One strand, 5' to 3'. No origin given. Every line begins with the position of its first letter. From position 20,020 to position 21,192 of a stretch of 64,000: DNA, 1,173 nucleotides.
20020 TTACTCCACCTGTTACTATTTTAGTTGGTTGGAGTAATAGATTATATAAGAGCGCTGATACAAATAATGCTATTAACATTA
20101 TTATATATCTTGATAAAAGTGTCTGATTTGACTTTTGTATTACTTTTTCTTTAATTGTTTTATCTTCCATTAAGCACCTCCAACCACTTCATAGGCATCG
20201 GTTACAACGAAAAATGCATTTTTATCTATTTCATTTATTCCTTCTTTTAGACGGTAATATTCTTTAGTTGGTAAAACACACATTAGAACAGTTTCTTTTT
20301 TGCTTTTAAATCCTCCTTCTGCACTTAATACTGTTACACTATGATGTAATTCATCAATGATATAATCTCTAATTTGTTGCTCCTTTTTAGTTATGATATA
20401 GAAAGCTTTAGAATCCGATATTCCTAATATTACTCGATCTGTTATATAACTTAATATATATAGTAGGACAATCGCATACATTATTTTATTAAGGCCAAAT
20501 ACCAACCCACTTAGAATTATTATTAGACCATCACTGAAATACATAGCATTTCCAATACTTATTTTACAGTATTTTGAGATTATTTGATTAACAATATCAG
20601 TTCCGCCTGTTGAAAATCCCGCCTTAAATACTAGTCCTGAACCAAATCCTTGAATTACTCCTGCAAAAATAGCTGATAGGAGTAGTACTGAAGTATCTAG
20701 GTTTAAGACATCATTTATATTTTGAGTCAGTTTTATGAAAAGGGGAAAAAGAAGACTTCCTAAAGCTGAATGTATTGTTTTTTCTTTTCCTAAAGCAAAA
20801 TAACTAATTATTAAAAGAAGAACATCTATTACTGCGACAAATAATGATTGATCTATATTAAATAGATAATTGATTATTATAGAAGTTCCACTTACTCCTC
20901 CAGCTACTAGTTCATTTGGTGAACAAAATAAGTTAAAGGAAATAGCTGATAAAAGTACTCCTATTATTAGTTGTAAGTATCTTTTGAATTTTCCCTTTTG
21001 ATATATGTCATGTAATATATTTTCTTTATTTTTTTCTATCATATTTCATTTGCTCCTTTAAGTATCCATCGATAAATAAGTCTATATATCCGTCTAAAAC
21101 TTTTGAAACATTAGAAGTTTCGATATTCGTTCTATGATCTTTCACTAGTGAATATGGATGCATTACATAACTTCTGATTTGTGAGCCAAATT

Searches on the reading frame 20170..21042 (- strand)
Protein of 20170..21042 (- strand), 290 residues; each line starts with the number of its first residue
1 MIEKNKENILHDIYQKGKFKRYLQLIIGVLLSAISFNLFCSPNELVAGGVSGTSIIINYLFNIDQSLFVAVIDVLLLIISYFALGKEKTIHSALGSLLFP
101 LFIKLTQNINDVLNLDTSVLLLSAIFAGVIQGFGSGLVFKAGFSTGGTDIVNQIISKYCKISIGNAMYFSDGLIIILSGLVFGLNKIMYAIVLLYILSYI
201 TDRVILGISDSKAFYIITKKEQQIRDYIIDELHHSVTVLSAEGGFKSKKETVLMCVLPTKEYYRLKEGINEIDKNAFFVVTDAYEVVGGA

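Call 19: find_encoding_contigs(protein=window:20170-21042:-, flank=10000, max_places=10)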
Protein window:20170-21042:- (290 aa): 14 contigs read that carry it; 6 places shown.
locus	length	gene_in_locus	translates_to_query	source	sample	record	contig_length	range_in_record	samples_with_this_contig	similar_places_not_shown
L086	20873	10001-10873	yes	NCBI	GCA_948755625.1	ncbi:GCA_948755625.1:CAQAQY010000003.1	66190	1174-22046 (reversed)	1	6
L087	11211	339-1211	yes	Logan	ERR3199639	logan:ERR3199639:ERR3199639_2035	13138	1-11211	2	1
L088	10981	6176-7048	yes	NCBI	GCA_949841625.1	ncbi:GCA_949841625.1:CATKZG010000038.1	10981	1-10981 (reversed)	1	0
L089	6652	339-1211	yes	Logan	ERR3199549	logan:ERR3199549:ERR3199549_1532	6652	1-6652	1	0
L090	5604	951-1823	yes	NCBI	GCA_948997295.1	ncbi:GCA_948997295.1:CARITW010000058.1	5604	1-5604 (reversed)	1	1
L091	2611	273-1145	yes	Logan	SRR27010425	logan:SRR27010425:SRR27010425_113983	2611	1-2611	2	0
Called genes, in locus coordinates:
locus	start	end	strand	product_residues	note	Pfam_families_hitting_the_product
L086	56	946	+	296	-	PF08220:HTH_DeoR (weak), PF08279:HTH_11, PF21476:PF0610-like_N (weak), PF13280:WYL, PF25583:WCX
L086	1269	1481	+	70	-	-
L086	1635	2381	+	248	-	PF00583:Acetyltransf_1 (weak), PF13673:Acetyltransf_10 (weak), PF13508:Acetyltransf_7 (weak), PF14268:YoaP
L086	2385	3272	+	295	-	PF04055:Radical_SAM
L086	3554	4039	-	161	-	-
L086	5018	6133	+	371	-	-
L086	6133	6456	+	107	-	PF05315:ICEA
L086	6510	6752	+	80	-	PF05315:ICEA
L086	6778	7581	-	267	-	PF01555:N6_N4_Mtase, PF13847:Methyltransf_31 (weak), PF01555:N6_N4_Mtase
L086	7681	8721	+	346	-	PF02086:MethyltransfD12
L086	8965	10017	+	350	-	PF03462:PCRF, PF00472:RF-1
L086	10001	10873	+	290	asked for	PF02588:YitT_membrane, PF10035:DUF2179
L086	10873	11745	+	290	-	PF02588:YitT_membrane, PF10035:DUF2179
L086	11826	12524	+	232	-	PF02463:SMC_N (faint), PF00005:ABC_tran, PF13304:AAA_21 (faint)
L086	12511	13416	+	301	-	PF18075:FtsX_ECD, PF02687:FtsX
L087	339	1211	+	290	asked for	PF02588:YitT_membrane, PF10035:DUF2179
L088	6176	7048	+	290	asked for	PF02588:YitT_membrane, PF10035:DUF2179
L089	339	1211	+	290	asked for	PF02588:YitT_membrane, PF10035:DUF2179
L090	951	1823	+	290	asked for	PF02588:YitT_membrane, PF10035:DUF2179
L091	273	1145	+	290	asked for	PF02588:YitT_membrane, PF10035:DUF2179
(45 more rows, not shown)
